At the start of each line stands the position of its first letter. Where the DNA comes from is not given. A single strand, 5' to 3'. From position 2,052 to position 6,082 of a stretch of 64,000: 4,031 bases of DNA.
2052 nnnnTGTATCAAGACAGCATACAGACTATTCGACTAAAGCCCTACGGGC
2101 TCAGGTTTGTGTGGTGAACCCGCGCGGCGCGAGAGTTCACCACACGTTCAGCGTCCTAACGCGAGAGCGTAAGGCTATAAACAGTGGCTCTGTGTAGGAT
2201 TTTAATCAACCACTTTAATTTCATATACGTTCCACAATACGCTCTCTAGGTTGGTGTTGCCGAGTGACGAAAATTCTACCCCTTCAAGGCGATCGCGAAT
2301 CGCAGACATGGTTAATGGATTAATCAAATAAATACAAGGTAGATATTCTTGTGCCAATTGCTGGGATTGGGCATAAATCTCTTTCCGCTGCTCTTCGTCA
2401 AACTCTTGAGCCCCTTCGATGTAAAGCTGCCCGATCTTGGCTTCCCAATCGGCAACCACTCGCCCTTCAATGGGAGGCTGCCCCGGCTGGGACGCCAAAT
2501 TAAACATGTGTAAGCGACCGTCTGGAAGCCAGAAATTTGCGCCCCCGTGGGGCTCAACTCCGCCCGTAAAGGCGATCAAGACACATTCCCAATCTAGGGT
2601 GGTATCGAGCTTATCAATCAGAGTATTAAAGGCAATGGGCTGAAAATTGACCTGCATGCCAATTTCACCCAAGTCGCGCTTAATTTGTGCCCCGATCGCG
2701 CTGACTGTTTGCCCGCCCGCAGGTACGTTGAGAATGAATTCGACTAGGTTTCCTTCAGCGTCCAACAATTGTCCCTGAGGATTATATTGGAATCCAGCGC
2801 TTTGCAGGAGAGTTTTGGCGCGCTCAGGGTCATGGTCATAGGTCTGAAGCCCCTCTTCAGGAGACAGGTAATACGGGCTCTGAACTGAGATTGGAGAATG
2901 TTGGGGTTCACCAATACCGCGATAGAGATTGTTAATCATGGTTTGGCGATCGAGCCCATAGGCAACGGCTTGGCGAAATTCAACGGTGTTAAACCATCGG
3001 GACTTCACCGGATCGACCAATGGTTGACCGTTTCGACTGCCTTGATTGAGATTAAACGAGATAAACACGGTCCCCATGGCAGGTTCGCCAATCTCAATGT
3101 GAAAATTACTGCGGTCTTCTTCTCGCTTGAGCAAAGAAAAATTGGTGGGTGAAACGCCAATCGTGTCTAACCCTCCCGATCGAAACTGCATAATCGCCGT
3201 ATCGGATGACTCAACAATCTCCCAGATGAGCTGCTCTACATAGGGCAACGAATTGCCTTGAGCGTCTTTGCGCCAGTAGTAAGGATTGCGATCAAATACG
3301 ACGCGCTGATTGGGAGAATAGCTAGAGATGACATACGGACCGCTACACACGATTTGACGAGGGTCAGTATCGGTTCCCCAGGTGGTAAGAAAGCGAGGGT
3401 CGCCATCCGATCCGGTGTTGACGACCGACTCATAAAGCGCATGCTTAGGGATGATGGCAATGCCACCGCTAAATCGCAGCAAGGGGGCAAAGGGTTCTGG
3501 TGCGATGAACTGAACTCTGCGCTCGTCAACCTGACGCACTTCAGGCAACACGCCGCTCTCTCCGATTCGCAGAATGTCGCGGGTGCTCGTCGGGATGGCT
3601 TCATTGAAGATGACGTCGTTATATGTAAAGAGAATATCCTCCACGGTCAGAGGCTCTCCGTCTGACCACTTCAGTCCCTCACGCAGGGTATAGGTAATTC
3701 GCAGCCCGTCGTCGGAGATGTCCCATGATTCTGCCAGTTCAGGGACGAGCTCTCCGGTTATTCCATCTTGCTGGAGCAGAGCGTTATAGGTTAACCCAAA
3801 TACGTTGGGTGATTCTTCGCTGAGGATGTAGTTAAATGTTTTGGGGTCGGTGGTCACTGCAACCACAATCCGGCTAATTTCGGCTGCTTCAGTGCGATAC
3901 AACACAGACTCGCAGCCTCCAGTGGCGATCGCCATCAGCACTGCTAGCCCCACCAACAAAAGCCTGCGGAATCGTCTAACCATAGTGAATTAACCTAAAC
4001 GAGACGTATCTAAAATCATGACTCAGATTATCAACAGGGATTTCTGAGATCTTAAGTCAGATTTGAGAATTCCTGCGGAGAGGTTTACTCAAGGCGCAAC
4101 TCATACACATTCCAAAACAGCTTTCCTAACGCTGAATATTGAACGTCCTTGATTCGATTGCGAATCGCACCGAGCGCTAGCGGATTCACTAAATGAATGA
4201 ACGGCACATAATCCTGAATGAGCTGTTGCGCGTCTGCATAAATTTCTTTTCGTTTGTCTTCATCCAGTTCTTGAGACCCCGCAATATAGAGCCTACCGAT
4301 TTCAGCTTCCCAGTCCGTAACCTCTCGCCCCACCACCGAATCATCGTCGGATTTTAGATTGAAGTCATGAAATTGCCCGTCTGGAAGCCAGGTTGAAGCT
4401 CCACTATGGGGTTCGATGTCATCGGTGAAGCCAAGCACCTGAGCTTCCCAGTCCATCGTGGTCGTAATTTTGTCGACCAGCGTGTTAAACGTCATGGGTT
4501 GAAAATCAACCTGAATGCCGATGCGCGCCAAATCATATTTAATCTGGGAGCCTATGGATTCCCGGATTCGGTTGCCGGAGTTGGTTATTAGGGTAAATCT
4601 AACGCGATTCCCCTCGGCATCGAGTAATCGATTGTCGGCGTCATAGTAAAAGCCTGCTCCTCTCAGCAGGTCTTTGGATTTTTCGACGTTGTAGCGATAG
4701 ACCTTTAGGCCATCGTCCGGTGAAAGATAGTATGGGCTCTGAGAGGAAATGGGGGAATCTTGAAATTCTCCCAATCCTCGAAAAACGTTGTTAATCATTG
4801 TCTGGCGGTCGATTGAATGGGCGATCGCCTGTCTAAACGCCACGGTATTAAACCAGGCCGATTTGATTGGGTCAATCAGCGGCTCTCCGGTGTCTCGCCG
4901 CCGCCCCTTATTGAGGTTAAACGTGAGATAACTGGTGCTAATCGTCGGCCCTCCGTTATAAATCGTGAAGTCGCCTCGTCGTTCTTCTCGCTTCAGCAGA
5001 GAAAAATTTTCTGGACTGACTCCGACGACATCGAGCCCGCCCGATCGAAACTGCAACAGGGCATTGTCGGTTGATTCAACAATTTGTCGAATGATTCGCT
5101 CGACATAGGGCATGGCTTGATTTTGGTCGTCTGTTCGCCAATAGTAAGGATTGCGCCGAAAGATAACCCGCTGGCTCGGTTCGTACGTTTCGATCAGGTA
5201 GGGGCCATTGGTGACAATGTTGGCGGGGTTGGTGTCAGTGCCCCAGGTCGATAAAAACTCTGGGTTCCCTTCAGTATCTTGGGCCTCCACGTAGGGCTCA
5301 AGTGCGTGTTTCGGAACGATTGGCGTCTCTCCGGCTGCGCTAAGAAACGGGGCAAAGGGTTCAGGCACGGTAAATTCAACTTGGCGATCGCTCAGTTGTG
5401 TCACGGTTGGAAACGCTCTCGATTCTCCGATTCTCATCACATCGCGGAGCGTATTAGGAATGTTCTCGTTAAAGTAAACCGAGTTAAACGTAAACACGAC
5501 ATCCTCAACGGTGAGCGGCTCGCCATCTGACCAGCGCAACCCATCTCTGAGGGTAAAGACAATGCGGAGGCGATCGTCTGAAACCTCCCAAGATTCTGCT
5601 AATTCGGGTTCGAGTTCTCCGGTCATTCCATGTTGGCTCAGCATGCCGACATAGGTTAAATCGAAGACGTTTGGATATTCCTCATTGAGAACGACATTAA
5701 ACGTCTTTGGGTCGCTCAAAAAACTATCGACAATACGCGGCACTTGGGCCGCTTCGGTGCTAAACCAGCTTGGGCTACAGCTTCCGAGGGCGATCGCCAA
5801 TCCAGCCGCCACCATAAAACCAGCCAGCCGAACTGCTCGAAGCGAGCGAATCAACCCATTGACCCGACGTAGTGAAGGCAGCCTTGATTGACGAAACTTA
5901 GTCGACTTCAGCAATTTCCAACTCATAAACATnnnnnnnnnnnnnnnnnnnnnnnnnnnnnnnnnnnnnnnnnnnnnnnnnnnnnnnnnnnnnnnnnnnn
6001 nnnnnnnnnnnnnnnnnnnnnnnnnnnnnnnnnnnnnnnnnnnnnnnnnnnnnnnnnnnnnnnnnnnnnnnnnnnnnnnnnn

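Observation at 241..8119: Four tandem paralogous family-5 SBP lipoproteins with no transporter partners, probably one operon with queF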

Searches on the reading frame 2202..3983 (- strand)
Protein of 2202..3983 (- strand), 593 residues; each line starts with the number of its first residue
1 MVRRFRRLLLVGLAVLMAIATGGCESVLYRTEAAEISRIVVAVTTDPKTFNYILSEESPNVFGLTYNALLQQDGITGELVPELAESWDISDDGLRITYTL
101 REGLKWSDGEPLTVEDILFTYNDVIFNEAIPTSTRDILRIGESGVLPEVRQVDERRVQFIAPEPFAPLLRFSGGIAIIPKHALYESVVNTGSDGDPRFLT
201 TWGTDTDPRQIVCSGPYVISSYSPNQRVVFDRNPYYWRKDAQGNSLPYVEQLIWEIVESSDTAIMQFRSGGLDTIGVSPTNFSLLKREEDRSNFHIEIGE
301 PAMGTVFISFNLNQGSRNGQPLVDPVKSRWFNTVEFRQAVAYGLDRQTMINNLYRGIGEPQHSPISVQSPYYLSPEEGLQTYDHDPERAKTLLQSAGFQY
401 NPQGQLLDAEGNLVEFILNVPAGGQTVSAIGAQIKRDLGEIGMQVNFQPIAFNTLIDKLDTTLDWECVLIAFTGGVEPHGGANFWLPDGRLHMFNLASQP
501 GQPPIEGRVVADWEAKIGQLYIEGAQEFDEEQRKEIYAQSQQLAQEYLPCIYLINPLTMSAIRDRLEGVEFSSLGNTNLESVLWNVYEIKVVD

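Call 5: search_protein_families(library=pfam, proteins=[window:2202-3983:-])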
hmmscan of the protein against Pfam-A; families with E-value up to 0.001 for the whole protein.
window:2202-3983:- (593 aa): 1 family
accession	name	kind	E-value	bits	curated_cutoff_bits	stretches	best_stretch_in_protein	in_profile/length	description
PF00496.27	SBP_bac_5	-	7.1e-79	266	32.4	1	78-475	1-349/368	Bacterial extracellular solute-binding proteins, family 5 Middle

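Call 6: search_protein_families(library=ncbifam, proteins=[window:2202-3983:-])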
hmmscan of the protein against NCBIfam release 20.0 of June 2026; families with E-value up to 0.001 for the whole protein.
window:2202-3983:- (593 aa): 11 families
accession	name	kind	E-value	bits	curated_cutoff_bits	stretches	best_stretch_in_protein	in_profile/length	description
NF045467.1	Opp4A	equivalog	8.9e-47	159.5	650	3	211-460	207-446/556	oligopeptide ABC transporter substrate-binding protein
TIGR02294.1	nickel_nikA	equivalog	1.5e-28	99.6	393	1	65-457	35-386/501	nickel ABC transporter substrate-binding protein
NF047575.1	opine_bind_CntA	exception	2e-20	72.8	800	1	3-447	3-409/535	staphylopine-dependent metal ABC transporter substrate-binding lipoprotein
NF043070.1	DppA_dipep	equivalog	7.1e-20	71.1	1005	1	65-582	60-532/535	dipeptide ABC transporter periplasmic-binding protein DppA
NF011689.0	PRK15109.1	equivalog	3.7e-18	65.5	560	1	39-399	36-374/547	ABC transporter substrate-binding protein SapA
NF045468.1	Opp5A_nikA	equivalog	1.7e-17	63.1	600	1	211-570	158-473/488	nickel ABC transporter substrate-binding protein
TIGR04028.1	SBP_KPN_01854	hypoth_equivalog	2.7e-16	59.2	468.5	2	68-241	33-193/509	TIGR04028 family ABC transporter substrate-binding protein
NF011684.0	PRK15104.1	equivalog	4.4e-16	58.7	947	1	66-400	70-381/543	oligopeptide ABC transporter substrate-binding protein OppA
NF007287.0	PRK09755.1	equivalog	5.8e-13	48.5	1098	1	65-123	63-120/535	ABC transporter substrate-binding protein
NF011942.0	PRK15413.1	equivalog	1.6e-10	40.3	594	1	7-399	7-344/512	glutathione ABC transporter substrate-binding protein GsiB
NF043077.1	MMSYN1_0169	equivalog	1.6e-10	40.1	650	1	206-348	312-456/896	oligopeptide ABC transporter substrate-binding protein OppA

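Call 15: find_encoding_contigs(protein=window:2202-3983:-, flank=10000, max_places=6)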
Protein window:2202-3983:- (593 aa): no gene with exactly this product is on record in the collection.

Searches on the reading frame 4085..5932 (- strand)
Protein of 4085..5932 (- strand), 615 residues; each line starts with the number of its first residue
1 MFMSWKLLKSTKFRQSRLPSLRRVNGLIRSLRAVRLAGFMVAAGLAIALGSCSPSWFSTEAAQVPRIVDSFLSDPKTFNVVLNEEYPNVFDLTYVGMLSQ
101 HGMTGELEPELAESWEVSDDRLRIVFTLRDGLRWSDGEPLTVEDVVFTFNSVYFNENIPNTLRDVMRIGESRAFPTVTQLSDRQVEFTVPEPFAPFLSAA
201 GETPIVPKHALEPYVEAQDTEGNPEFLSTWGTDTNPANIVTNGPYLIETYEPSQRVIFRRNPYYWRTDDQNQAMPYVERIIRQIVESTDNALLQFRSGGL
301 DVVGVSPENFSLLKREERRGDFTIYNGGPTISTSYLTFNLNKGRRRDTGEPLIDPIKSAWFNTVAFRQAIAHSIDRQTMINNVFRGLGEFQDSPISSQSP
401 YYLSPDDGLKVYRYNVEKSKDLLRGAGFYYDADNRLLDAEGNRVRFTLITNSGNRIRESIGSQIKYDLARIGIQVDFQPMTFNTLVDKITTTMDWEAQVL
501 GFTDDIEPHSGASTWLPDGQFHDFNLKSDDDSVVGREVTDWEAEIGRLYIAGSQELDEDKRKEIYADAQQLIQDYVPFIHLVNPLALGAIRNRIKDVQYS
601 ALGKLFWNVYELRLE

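Call 5: search_protein_families(library=pfam, proteins=[window:4085-5932:-])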
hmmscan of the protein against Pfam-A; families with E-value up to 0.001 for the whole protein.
window:4085-5932:- (615 aa): 1 family
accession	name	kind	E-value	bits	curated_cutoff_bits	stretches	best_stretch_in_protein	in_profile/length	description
PF00496.27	SBP_bac_5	-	1.1e-78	265.4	32.4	1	106-516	1-361/368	Bacterial extracellular solute-binding proteins, family 5 Middle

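Call 6: search_protein_families(library=ncbifam, proteins=[window:4085-5932:-])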
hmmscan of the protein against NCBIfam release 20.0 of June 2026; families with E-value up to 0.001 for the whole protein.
window:4085-5932:- (615 aa): 11 families
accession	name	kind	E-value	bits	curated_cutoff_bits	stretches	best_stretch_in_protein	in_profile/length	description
NF045467.1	Opp4A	equivalog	6.5e-44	150.1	650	1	106-603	78-547/556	oligopeptide ABC transporter substrate-binding protein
TIGR02294.1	nickel_nikA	equivalog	3.1e-32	111.8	393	1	98-491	39-390/501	nickel ABC transporter substrate-binding protein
NF045468.1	Opp5A_nikA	equivalog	1.5e-20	73.2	600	1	104-599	54-474/488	nickel ABC transporter substrate-binding protein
NF043070.1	DppA_dipep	equivalog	1.7e-18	66.5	1005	1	102-607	69-529/535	dipeptide ABC transporter periplasmic-binding protein DppA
NF047575.1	opine_bind_CntA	exception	4.6e-18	65.1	800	1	107-490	77-422/535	staphylopine-dependent metal ABC transporter substrate-binding lipoprotein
TIGR04028.1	SBP_KPN_01854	hypoth_equivalog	1e-17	63.9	468.5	2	97-285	34-209/509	TIGR04028 family ABC transporter substrate-binding protein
NF011689.0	PRK15109.1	equivalog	1.2e-17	63.8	560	1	97-604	69-530/547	ABC transporter substrate-binding protein SapA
NF007287.0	PRK09755.1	equivalog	2e-15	56.6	1098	1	89-150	60-119/535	ABC transporter substrate-binding protein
NF011684.0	PRK15104.1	equivalog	2.7e-13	49.5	947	1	96-340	72-305/543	oligopeptide ABC transporter substrate-binding protein OppA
NF011942.0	PRK15413.1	equivalog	3.9e-08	32.4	594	1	74-430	42-345/512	glutathione ABC transporter substrate-binding protein GsiB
NF043077.1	MMSYN1_0169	equivalog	5.7e-08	31.7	650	1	233-310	311-385/896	oligopeptide ABC transporter substrate-binding protein OppA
